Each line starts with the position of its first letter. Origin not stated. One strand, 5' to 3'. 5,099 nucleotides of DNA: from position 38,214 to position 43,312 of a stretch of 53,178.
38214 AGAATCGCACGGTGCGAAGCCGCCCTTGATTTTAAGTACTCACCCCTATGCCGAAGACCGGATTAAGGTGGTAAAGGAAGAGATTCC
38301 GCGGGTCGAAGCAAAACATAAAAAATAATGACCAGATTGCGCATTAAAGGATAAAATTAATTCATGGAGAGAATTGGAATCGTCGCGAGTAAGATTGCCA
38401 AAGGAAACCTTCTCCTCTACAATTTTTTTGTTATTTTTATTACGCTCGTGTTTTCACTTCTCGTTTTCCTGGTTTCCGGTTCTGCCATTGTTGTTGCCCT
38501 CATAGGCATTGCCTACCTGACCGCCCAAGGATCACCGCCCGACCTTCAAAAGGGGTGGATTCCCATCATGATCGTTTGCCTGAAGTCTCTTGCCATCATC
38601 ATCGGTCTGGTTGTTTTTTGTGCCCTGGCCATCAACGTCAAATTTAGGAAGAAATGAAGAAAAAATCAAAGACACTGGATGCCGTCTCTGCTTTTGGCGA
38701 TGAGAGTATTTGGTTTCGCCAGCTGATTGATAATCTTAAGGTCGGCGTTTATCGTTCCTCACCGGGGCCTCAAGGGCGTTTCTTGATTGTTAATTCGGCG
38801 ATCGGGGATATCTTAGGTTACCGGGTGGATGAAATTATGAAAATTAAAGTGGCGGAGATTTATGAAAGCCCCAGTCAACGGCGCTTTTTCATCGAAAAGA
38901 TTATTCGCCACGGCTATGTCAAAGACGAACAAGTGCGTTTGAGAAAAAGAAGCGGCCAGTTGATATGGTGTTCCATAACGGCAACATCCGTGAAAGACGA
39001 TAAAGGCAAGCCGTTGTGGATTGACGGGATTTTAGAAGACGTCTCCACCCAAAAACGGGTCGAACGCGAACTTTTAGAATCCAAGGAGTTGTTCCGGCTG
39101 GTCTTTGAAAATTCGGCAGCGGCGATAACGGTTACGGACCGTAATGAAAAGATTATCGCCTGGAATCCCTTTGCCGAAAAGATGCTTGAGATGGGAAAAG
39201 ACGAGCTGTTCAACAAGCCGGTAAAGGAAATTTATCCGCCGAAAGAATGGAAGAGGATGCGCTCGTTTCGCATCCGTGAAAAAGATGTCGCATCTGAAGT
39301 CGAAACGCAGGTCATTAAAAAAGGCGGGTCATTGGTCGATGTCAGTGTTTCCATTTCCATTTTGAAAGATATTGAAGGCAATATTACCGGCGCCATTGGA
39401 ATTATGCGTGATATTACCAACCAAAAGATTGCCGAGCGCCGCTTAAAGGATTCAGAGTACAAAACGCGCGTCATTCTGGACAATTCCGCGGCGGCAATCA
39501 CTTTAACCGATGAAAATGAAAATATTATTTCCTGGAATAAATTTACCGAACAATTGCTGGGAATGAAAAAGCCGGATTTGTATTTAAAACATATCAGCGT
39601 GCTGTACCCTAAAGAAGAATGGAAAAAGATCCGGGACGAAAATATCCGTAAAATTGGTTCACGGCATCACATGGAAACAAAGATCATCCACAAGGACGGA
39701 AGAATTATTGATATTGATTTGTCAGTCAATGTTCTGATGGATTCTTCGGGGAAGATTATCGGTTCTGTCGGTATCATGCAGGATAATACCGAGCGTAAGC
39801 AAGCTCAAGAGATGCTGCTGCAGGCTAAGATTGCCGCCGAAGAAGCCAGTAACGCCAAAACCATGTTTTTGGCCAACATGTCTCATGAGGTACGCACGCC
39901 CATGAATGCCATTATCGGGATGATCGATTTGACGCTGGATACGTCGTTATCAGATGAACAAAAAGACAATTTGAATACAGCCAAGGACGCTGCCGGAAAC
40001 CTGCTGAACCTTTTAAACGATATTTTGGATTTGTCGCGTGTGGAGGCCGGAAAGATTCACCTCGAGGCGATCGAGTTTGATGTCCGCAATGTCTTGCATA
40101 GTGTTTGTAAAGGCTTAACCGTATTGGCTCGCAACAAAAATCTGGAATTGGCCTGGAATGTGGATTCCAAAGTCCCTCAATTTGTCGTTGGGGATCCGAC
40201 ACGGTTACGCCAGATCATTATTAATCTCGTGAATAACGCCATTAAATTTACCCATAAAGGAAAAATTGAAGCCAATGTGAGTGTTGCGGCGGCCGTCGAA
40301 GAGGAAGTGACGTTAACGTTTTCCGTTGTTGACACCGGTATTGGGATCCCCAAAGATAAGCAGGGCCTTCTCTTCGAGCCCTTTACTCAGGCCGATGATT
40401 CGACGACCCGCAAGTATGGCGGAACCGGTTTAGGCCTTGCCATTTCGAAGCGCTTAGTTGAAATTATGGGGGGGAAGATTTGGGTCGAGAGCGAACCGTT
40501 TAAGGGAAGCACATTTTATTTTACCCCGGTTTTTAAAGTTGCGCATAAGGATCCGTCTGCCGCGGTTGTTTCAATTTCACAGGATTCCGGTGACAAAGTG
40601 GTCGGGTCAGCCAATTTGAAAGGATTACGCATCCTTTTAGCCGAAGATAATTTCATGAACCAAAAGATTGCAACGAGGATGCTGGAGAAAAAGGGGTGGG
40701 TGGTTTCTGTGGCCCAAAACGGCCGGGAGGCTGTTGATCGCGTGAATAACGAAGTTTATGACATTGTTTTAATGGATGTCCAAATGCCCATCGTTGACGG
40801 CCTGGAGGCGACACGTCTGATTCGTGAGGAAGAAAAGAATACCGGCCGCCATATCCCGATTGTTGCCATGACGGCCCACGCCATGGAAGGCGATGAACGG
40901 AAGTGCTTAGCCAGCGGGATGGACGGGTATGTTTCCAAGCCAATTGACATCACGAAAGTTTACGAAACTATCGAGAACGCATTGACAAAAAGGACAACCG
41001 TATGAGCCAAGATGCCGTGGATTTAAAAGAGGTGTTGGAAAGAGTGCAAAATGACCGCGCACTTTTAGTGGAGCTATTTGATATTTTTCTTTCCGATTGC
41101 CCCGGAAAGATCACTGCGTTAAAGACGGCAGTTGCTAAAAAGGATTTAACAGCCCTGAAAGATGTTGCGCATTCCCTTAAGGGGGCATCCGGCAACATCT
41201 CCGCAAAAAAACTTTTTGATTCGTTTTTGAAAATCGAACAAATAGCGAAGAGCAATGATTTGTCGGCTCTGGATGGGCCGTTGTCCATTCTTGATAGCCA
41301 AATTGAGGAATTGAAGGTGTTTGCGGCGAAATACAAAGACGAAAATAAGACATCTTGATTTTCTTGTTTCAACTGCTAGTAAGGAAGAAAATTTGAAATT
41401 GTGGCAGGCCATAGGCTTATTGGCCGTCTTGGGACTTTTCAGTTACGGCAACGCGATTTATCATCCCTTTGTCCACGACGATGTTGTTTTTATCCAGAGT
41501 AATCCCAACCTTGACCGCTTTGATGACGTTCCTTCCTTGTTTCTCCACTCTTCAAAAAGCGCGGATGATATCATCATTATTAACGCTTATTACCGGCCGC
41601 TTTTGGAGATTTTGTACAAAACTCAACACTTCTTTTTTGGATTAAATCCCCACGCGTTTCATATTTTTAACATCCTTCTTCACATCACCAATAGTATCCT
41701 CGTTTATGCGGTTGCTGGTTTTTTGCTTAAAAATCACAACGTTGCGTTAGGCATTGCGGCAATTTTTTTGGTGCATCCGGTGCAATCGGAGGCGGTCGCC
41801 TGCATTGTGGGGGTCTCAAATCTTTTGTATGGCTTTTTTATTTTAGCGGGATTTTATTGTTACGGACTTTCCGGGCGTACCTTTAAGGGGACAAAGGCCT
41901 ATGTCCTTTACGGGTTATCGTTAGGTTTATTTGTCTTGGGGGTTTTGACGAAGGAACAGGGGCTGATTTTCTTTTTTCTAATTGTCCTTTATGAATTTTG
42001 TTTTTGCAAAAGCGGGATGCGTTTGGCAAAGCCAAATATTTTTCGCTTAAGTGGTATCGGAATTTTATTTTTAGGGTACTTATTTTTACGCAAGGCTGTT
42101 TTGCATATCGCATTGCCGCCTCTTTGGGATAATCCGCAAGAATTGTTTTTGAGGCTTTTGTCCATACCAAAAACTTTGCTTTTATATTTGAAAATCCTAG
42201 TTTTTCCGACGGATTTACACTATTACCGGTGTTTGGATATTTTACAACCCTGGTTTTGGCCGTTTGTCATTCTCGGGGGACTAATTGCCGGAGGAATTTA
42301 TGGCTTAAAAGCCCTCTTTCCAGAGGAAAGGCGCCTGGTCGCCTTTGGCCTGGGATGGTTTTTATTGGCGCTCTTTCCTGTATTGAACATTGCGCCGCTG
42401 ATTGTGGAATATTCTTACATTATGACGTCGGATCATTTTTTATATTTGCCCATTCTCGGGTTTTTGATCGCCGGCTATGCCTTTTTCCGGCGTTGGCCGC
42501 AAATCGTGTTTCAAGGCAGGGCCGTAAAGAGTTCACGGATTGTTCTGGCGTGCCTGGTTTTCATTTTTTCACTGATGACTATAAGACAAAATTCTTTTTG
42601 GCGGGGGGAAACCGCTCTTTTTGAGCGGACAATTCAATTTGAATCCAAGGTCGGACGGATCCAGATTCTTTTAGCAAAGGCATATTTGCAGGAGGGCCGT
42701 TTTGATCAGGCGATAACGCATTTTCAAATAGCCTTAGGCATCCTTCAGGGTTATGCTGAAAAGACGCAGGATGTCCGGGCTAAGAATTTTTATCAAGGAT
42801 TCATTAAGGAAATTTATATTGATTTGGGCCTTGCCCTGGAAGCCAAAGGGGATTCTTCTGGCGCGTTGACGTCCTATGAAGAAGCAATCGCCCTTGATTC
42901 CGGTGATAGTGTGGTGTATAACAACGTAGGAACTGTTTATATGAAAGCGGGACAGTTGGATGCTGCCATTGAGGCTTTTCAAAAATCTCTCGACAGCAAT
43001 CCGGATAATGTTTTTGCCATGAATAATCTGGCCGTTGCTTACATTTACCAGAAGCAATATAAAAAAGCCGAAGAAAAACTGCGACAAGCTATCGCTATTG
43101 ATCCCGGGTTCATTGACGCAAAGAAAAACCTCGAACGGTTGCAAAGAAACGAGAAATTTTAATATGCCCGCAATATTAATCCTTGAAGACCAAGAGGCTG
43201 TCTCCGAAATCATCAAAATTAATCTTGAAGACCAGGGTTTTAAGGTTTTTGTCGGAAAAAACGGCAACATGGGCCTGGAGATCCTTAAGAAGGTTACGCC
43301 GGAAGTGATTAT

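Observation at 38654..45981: A complete phosphorelay interleaved gene by gene with two TMTC-like GT-C/TPR glycosyltransferases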

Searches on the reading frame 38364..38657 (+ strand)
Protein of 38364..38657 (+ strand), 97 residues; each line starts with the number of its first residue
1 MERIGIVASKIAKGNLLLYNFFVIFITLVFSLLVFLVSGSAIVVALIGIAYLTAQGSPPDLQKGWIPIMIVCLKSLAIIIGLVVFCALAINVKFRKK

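Call 4: search_protein_families(library=pfam, proteins=[window:38364-38657:+], max_evalue=0.01)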
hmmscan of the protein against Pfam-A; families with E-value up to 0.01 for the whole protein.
window:38364-38657:+ (97 aa): 0 families

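Call 9: search_protein_families(library=ncbifam, proteins=[window:38364-38657:+], max_evalue=0.1)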
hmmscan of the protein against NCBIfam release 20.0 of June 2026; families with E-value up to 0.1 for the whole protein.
window:38364-38657:+ (97 aa): 0 families

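Call 68: search_protein_families(library=pfam, proteins=[window:38364-38657:+], max_evalue=0.1)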
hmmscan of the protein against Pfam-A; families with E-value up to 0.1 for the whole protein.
window:38364-38657:+ (97 aa): 0 families

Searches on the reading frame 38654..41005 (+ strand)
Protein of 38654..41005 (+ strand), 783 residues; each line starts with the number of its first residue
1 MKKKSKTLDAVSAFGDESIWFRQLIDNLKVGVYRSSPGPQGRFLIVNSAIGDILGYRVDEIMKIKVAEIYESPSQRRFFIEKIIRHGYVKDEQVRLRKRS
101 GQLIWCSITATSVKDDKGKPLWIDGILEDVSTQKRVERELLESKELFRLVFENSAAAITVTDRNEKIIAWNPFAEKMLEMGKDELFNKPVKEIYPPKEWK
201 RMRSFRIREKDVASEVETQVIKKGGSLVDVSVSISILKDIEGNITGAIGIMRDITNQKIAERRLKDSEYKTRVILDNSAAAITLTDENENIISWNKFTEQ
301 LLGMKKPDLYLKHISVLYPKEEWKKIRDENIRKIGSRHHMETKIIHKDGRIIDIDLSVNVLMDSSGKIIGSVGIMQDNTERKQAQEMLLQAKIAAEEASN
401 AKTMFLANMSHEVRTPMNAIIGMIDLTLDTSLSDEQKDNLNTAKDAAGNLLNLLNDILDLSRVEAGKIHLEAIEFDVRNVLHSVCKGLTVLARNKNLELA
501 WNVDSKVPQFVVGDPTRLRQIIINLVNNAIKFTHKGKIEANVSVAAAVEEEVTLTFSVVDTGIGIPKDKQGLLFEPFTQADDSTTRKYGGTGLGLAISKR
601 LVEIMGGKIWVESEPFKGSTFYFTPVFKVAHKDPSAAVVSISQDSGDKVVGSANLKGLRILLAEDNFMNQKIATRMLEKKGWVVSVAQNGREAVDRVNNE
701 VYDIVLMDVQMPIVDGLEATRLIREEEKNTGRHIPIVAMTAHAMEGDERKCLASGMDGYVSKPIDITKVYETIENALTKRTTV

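Call 4: search_protein_families(library=pfam, proteins=[window:38654-41005:+], max_evalue=0.01)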
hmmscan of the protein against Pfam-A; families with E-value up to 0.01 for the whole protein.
window:38654-41005:+ (783 aa): 12 families
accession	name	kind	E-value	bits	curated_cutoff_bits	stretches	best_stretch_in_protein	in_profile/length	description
PF13426.13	PAS_9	-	1.6e-37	128.3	27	3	157-255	3-102/103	PAS domain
PF00989.32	PAS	-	1.3e-34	119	22.6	3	271-377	3-112/113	PAS fold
PF02518.31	HATPase_c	-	2.2e-32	112.2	26.4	1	513-625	1-107/111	Histidine kinase-, DNA gyrase B-, and HSP90-like ATPase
PF00072.30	Response_reg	-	2.2e-27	95.9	30.2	1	660-773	1-110/111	Response regulator receiver domain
PF08448.16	PAS_4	-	1.6e-20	73.8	23.1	3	151-258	1-109/110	PAS fold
PF00512.31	HisKA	-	8.2e-20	71.1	26.9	1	401-466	1-66/66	His Kinase A (phospho-acceptor) domain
PF08447.18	PAS_3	-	1.7e-19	70.3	25.6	3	46-126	4-88/89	PAS fold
PF13188.13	PAS_8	-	2.5e-16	59.4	21.8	2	145-183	1-41/65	PAS domain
PF13596.12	PAS_10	-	0.00039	21.5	22.1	0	150-255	4-106/106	PAS domain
PF23198.2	PDE8A_N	-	0.0005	20.4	29.6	1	674-750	27-102/147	PDE8A-like, N-terminal domain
PF12860.13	PAS_7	-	0.0015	19.1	27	0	152-187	2-38/115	PAS fold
PF24820.1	Diguanyl_cycl_sensor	-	0.01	16.2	28.1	0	336-368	69-103/109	Diguanylate cyclase-like sensor domain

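Call 9: search_protein_families(library=ncbifam, proteins=[window:38654-41005:+], max_evalue=0.1)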
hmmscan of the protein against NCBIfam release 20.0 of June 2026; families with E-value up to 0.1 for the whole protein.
window:38654-41005:+ (783 aa): 162 families (the best 25 are shown)
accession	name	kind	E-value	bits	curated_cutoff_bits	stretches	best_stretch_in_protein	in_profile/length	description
NF008318.0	PRK11107.1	equivalog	1.8e-122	410.2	890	2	390-632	281-523/920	two-component sensor histidine kinase BarA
TIGR02956.1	TMAO_torS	equivalog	5.9e-115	385.4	676.5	1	390-779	452-822/967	TMAO reductase system sensor histidine kinase/response regulator TorS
NF008302.0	PRK11091.1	equivalog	4.4e-103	345.9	838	1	253-778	139-644/779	aerobic respiration two-component sensor histidine kinase ArcB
NF041947.1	LuxQ_Vibrio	equivalog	1.2e-98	331.1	1200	1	262-773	342-835/843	quorum-sensing autoinducer 2 sensor kinase/phosphatase LuxQ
NF011874.0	PRK15347.1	equivalog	1.1e-93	314.9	852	2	386-624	382-611/921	two component system sensor kinase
NF045901.1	HisKinLetSLeg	equivalog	1.2e-92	311.4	1650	2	386-622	278-513/906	two-component system sensor histidine kinase LetS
NF038297.2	hybrid_HK_HrmK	equivalog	5.7e-84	282.9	725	1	381-771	214-602/607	hybrid histidine kinase/response regulator HrmK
NF008099.0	PRK10841.1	equivalog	7.5e-84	282.1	920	2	374-630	442-694/949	two-component system sensor histidine kinase RcsC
NF047874.1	MASE3_PAS_HK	subfamily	1.3e-73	248.9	560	2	258-644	254-642/655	MASE3 domain-containing sensor histidine kinase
NF008543.0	PRK11466.1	equivalog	3e-73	247.1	982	1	390-778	432-799/914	TMAO reductase system sensor histidine kinase/response regulator TorS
NF046044.1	PnpS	equivalog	6.3e-69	232.9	400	2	262-623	48-387/390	two-component system histidine kinase PnpS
NF008468.0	PRK11360.1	equivalog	1e-67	228.9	646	3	263-623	262-604/616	two-component system sensor histidine kinase AtoS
NF033092.0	HK_WalK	equivalog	2.3e-61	208.1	725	2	271-624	260-591/594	cell wall metabolism sensor histidine kinase WalK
TIGR00229.1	sensory_box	domain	4.7e-56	188.3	22.9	3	142-264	2-126/126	PAS domain S-box protein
NF007420.1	PRK09959.1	equivalog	9.9e-56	189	1995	1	374-767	684-1064/1197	acid-sensing system histidine kinase EvgS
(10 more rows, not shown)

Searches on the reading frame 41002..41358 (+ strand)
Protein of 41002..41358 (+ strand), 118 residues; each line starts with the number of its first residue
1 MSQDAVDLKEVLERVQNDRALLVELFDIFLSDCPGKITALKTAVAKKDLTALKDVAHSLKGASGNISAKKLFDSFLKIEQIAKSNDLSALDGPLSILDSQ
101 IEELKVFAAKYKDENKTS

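Call 4: search_protein_families(library=pfam, proteins=[window:41002-41358:+], max_evalue=0.01)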
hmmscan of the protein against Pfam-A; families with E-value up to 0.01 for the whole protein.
window:41002-41358:+ (118 aa): 1 family
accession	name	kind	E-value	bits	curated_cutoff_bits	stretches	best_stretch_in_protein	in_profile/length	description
PF01627.28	Hpt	-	3.2e-12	47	24.6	1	24-105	1-82/84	Hpt domain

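Call 9: search_protein_families(library=ncbifam, proteins=[window:41002-41358:+], max_evalue=0.1)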
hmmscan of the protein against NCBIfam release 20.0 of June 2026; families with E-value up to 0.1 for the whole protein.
window:41002-41358:+ (118 aa): 7 families
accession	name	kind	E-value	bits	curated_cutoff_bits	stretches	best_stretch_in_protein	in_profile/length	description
NF041948.1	Phrelay_LuxU_Vib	equivalog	4.1e-06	27.1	140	1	25-90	24-89/110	quorum-sensing phosphorelay protein LuxU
NF045901.1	HisKinLetSLeg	equivalog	0.00014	20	1650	1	3-92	794-884/906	two-component system sensor histidine kinase LetS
TIGR02956.1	TMAO_torS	equivalog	0.0002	19.6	676.5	1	23-89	881-947/967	TMAO reductase system sensor histidine kinase/response regulator TorS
NF007907.0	PRK10618.1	equivalog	0.0014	16.6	634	1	26-104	812-890/893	phosphotransferase RcsD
NF008302.0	PRK11091.1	equivalog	0.002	16.4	838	1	20-90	681-747/779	aerobic respiration two-component sensor histidine kinase ArcB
NF011874.0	PRK15347.1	equivalog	0.0027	15.8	852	1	38-91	851-902/921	two component system sensor kinase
NF008318.0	PRK11107.1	equivalog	0.015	13.4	890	1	4-91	808-896/920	two-component sensor histidine kinase BarA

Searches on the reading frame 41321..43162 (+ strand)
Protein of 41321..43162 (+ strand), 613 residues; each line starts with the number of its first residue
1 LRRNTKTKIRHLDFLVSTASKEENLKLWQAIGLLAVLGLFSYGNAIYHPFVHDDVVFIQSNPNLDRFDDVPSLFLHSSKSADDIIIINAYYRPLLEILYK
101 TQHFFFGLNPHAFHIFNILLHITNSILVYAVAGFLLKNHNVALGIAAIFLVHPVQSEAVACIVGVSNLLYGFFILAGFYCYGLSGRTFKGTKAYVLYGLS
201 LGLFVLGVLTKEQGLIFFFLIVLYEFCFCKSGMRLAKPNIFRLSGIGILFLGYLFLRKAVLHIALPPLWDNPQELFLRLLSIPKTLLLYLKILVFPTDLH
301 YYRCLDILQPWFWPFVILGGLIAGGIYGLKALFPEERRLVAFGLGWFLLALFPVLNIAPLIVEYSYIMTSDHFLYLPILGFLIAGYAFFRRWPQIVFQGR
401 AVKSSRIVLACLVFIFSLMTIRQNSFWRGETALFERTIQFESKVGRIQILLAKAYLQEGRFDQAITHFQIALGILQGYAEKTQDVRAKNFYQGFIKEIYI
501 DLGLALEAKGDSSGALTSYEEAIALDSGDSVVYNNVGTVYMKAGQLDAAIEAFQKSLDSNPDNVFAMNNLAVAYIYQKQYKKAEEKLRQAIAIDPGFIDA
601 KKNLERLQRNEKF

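Call 4: search_protein_families(library=pfam, proteins=[window:41321-43162:+], max_evalue=0.01)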
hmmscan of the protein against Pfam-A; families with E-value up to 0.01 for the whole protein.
window:41321-43162:+ (613 aa): 23 families
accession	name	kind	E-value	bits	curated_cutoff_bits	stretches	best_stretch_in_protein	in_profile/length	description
PF07719.23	TPR_2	-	1.6e-27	93.7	27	4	565-596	2-33/34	Tetratricopeptide repeat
PF00515.34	TPR_1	-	8.4e-27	92.3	27.8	3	532-563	3-34/34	Tetratricopeptide repeat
PF13181.12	TPR_8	-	1.6e-19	68.7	25.7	2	532-563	3-34/34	Tetratricopeptide repeat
PF13424.12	TPR_12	-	1.7e-19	70.2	30.1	1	532-594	5-75/77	Tetratricopeptide repeat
PF13431.12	TPR_17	-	8.9e-17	60.3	24.4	2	552-585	1-34/34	Tetratricopeptide repeat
PF13432.12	TPR_16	-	1.5e-16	61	32.7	1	537-596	4-63/65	Tetratricopeptide repeat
PF14559.12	TPR_19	-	7.6e-16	58.6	25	2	541-598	2-59/68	Tetratricopeptide repeat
PF13414.12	TPR_11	-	3.5e-15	55.8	26.8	2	537-574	1-38/42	TPR repeat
PF13176.12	TPR_7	-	5.4e-15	54.6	27.9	0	566-595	1-32/36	Tetratricopeptide repeat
PF13428.12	TPR_14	-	5.8e-15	54.8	23.5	0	537-571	8-42/44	Tetratricopeptide repeat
PF13374.12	TPR_10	-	1.3e-10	41.4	27.5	1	566-593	4-31/42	Tetratricopeptide repeat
PF13174.12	TPR_6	-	5.7e-08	33.3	26.3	0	537-562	7-32/33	Tetratricopeptide repeat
PF23914.1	TPR_CcmH_CycH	-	1.9e-06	28.3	42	1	510-588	64-145/158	Cytochrome c-type biogenesis protein H TPR domain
PF12895.13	ANAPC3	-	7.6e-06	26.6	27.2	1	536-588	29-80/82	Anaphase-promoting complex, cyclosome, subunit 3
PF25068.1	ARM_TT21_4th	-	1.4e-05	25.8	30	0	535-608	4-71/153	Tetratricopeptide repeat protein 21 forth ARM domain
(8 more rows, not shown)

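Call 9: search_protein_families(library=ncbifam, proteins=[window:41321-43162:+], max_evalue=0.1)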
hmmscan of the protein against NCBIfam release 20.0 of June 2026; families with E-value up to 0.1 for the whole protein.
window:41321-43162:+ (613 aa): 34 families (the best 25 are shown)
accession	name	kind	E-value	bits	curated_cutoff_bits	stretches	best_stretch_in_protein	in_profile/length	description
NF040959.1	MamA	equivalog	9.5e-18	64.4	200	1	496-595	37-136/204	magnetosome protein MamA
TIGR02917.1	PEP_TPR_lipo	equivalog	1.8e-16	59.3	312.2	1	499-612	400-513/899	XrtA/PEP-CTERM system TPR-repeat protein PrsT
TIGR02521.1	type_IV_pilW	equivalog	3.4e-16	59.5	154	2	495-592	30-127/234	type IV pilus biogenesis/stability protein PilW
NF002725.1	PRK02603.1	equivalog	2.2e-13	50.6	143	1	498-586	37-128/173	photosystem I assembly protein Ycf3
NF008391.2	PRK11189.1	equivalog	5.8e-11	42.4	250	1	482-589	60-158/297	lipoprotein NlpI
NF033762.1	social_mot_Tgl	equivalog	8.5e-11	41.7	225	2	542-608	43-110/252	social motility TPR repeat lipoprotein Tgl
NF047507.1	TPR_BatC_Lepto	exception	1.4e-10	41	175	1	511-611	39-143/214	TPR repeat-containing protein BatC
NF033920.0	C39_PA2778_fam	equivalog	7.9e-09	35.3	150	1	504-595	164-255/255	PA2778 family cysteine peptidase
NF047558.1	TPR_END_plus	domain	3.8e-08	33.1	32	1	569-600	4-35/56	TPR end-of-group domain-containing protein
TIGR00990.1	3a0801s09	subfamily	6.5e-08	31.6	757.25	1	498-590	367-459/615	mitochondrial import receptor subunit TOM70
NF033758.1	gliding_GltE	equivalog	2.1e-07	30.3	225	1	522-602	214-294/411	adventurous gliding motility TPR repeat lipoprotein GltE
NF008756.0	PRK11788.1-4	equivalog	1.7e-06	27.4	474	1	535-599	185-249/389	lipopolysaccharide assembly protein LapB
NF047371.1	FlcA_CTERM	equivalog_domain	6.7e-06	24.8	300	1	450-591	397-534/646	periplasmic flagellar collar protein FlcA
NF011721.1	PRK15174.1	equivalog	1.1e-05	23.8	1200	1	508-595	231-315/656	Vi polysaccharide transport protein VexE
TIGR02552.1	LcrH_SycD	equivalog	1.3e-05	24.9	104.8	2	496-561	52-117/136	SycD/LcrH family type III secretion system chaperone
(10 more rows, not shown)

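Call 10: search_solved_structures(query=window:41321-43162:+, max_evalue=1)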
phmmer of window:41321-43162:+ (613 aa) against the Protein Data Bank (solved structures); distinct sequences matched with E-value up to 1: 202 (the best 60 are shown).
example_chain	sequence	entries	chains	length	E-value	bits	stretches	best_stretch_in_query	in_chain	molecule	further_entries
9qhb_A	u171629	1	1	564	5.2e-82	279.7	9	497-607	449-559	Engineered tetratricopeptide repeat protein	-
8bu0_A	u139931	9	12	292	2.5e-42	148.6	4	497-607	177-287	Consensus tetratricopeptide repeat protein | Crystal structure of an 8-repeat consensus TPR superhelix with Zinc. | Monomer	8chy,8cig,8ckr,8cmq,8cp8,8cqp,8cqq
9qhc_A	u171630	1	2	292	1.1e-30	110.2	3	497-607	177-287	Engineered tetratricopeptide repeat protein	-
7yeh_B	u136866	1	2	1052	1.9e-26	96.2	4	498-607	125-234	UDP-N-acetylglucosamine--peptide N-acetylglucosaminyltransferase 110 kDa subunit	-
7yea_A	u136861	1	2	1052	1.9e-26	96.1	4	498-607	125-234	UDP-N-acetylglucosamine--peptide N-acetylglucosaminyltransferase 110 kDa subunit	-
7ntf_A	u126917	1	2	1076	2.2e-26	96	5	498-607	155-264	Isoform 1 of UDP-N-acetylglucosamine--peptide N-acetylglucosaminyltransferase 110 kDa subu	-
1w3b_A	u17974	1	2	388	7.1e-25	91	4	498-607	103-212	UDP-N-ACETYLGLUCOSAMINE--PEPTIDE N-ACETYLGLUCOSAMINYLTRANSFERASE 110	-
6eou_A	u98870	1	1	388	1.8e-24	89.6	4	498-607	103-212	UDP-N-acetylglucosamine--peptide N-acetylglucosaminyltransferase 110 kDa subunit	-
7obi_A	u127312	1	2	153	1.1e-23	87.1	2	510-610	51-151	CTPR-rv4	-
7y4i_A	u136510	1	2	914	3.2e-22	82.2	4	498-604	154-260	Probable UDP-N-acetylglucosamine--peptide N-acetylglucosaminyltransferase SPINDLY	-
8dtf_A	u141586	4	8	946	3.9e-22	81.9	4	498-604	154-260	Probable UDP-N-acetylglucosamine--peptide N-acetylglucosaminyltransferase SPINDLY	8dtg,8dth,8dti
9gzg_A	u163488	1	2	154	5e-21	78.3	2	497-608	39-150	Engineered CTPR protein with glutamic acids for conductivity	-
2fo7_A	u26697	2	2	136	8.9e-18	67.5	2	497-595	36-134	SYNTHETIC CONSENSUS TPR PROTEIN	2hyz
9hb4_G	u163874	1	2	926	1.1e-17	67.3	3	513-609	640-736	Sperm-associated antigen 1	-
8ch0_A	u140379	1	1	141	6.9e-16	61.3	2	510-595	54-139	Consensus tetratricopeptide repeat protein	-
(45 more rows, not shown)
